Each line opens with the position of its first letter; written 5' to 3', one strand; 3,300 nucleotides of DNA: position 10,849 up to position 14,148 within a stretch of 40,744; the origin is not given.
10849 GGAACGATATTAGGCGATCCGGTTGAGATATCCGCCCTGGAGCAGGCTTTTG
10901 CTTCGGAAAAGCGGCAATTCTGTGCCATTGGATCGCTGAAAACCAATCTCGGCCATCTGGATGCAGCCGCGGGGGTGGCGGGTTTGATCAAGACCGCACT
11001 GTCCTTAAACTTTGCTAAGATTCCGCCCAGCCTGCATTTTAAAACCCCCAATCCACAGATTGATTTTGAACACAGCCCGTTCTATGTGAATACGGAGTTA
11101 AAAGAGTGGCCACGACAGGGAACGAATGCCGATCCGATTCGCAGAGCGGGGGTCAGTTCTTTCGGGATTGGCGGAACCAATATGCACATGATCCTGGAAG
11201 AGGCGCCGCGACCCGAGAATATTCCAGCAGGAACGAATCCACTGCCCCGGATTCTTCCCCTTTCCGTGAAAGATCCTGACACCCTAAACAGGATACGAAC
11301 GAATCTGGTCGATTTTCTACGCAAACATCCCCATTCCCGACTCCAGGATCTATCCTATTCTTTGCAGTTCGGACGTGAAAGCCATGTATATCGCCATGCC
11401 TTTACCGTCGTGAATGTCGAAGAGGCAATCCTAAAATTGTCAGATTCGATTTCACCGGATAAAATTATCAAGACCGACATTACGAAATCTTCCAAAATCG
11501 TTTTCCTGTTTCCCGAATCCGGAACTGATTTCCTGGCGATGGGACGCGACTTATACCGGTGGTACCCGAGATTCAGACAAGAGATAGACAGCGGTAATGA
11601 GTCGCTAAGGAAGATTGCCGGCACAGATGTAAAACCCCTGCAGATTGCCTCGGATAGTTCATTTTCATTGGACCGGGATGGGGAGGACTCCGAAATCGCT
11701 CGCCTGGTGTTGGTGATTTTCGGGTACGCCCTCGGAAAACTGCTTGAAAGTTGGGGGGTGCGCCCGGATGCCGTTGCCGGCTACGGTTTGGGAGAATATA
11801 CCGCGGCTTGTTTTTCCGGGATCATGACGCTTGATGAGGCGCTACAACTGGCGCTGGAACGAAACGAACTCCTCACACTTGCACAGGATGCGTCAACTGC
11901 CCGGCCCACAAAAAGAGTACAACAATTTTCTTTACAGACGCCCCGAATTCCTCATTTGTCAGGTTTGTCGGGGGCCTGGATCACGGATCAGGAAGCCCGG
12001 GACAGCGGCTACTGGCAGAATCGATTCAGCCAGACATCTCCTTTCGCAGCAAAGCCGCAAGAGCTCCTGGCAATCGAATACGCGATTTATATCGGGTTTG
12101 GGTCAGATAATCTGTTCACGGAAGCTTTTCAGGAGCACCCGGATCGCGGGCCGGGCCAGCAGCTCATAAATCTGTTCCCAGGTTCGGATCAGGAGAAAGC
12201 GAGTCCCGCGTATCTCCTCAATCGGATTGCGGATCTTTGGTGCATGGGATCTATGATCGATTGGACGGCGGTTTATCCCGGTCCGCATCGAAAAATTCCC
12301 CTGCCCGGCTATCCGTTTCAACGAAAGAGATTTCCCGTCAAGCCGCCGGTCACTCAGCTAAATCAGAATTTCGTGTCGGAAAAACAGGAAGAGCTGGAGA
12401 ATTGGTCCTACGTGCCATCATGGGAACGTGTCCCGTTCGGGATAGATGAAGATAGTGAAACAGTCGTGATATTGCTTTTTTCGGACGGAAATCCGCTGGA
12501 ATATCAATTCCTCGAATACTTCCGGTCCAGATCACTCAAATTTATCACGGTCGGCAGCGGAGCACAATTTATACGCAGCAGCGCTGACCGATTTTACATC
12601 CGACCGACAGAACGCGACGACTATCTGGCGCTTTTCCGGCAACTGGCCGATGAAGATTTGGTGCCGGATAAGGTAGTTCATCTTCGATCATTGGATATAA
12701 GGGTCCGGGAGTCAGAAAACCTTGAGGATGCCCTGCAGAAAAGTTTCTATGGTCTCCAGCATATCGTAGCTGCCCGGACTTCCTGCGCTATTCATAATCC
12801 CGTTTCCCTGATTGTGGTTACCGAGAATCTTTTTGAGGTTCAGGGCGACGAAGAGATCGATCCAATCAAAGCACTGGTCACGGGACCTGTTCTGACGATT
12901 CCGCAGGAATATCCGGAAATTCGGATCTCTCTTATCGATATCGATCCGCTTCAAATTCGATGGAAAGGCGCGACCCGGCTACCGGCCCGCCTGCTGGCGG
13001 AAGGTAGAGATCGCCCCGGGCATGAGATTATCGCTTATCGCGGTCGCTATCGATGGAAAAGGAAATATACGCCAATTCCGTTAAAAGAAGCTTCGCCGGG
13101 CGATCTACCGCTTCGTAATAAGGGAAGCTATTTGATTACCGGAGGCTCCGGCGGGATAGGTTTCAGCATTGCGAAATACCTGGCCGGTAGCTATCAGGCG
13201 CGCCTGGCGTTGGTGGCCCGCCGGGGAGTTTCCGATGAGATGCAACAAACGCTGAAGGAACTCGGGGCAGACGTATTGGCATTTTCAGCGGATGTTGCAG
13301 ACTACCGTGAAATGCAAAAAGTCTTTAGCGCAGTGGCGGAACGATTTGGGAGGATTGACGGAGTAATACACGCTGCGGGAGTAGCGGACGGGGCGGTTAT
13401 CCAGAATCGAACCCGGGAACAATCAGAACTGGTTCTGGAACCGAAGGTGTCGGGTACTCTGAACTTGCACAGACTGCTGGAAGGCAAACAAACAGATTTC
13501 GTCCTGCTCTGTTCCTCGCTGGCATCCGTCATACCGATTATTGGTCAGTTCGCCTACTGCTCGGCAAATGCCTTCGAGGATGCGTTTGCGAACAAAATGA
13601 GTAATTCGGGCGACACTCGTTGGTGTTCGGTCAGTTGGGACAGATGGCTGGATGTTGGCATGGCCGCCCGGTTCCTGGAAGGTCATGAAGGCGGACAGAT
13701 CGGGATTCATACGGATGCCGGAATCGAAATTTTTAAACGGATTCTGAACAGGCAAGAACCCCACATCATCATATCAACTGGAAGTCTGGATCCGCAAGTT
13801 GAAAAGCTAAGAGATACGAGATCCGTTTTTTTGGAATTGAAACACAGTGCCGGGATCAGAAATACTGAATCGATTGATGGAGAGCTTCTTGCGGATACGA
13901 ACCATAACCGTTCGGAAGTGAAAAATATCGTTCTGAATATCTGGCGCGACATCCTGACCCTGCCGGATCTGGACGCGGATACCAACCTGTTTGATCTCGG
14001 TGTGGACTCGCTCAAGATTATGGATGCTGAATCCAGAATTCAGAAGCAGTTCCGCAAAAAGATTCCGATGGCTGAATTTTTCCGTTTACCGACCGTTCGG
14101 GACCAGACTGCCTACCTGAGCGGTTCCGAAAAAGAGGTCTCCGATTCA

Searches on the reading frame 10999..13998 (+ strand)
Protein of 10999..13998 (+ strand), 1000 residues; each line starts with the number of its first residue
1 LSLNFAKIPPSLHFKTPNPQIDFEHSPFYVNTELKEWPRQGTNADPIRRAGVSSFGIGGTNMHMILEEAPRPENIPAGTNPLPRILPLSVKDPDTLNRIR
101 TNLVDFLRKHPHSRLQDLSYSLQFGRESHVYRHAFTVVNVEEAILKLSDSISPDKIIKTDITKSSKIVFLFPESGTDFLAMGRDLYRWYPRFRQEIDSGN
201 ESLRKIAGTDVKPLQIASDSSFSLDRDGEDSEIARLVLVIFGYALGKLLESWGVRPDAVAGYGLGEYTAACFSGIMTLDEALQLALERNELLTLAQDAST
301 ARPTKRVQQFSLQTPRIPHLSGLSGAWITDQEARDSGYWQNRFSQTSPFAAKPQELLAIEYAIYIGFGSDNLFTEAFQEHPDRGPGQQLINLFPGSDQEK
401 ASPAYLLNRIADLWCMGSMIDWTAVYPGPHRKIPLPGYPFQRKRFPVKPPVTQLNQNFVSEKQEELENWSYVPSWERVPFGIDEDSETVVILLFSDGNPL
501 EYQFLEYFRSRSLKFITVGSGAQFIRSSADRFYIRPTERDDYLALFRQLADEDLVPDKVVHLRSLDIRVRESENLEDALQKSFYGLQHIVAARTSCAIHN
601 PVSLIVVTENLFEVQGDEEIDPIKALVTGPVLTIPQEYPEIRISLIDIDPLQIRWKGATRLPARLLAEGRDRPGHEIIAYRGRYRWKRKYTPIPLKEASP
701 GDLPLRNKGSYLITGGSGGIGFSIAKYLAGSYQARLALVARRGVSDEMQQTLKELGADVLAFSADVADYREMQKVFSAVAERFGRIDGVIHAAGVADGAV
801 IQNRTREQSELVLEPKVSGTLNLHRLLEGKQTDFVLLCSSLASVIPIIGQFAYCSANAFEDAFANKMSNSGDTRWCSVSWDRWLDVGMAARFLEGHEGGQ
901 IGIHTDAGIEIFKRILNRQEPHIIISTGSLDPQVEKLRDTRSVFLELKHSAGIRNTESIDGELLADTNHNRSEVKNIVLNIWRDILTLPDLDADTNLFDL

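Call 9: search_protein_families(library=pfam, proteins=[window:10999-13998:+], max_evalue=0.00001)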
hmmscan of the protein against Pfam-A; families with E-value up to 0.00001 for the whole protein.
window:10999-13998:+ (1000 aa): 8 families
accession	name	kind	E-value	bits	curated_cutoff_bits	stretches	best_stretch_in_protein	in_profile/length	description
PF08659.16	KR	-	1.8e-46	158.7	22.6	1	709-883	1-178/180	KR domain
PF00106.31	adh_short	-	9.4e-20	71.3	26.6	1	712-869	4-165/195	short chain dehydrogenase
PF21394.3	Beta-ketacyl_N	-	9e-18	64.9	26.9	1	491-649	3-154/170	Beta-ketoacyl synthase-like, N-terminal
PF16197.11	KAsynt_C_assoc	-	1.7e-17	64.3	33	1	17-132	1-107/111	Ketoacyl-synthetase C-terminal extension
PF00698.26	Acyl_transf_1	-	1.9e-15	57.6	32.7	1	168-293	1-121/319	Acyl transferase domain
PF13561.12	adh_short_C2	-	2.4e-13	50.7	27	1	718-827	6-115/236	Enoyl-(Acyl carrier protein) reductase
PF22621.2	CurL-like_PKS_C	-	5.3e-13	49.2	27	1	85-147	2-64/64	CurL-like, PKS C-terminal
PF22336.2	RhiE-like_linker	-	5.9e-10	39.4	27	1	88-151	2-64/67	RhiE-like, KS-MAT linker domain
